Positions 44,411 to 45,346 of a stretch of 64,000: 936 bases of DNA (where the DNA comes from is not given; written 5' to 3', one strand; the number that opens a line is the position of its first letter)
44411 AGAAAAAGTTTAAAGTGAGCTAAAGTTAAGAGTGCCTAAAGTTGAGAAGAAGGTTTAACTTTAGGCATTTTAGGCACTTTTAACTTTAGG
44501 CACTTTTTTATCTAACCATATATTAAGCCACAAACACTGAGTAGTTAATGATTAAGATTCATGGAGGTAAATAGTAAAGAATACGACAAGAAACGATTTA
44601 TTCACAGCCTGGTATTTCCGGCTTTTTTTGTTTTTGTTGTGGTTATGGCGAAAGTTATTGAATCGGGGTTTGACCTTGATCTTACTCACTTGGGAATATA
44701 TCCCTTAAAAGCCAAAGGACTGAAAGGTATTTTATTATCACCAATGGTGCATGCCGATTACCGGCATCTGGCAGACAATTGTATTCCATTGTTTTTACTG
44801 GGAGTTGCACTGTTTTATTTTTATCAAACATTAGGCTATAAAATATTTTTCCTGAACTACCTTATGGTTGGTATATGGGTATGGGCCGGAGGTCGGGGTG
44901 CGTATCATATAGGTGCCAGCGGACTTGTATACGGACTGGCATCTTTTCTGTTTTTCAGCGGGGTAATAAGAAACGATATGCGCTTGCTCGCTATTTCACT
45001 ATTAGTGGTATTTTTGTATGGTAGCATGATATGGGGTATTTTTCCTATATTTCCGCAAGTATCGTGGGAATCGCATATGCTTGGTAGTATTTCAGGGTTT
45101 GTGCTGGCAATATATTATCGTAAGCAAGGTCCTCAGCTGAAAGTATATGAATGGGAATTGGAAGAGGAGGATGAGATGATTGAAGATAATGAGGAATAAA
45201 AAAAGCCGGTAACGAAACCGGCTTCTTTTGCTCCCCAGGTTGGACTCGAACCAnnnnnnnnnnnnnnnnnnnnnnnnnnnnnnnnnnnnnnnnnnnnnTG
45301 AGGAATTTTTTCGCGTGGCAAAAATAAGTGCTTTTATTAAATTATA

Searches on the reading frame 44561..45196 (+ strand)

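Call 50: search_protein_families(library=pfam, proteins=[window:44561-45196:+], max_evalue=0.001)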
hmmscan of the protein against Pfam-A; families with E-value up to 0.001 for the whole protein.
window:44561-45196:+ (212 aa): 1 family
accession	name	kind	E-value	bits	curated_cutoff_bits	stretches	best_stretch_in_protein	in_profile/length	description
PF01694.28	Rhomboid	-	1.2e-13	51.9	22.6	1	57-188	7-142/143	Rhomboid domain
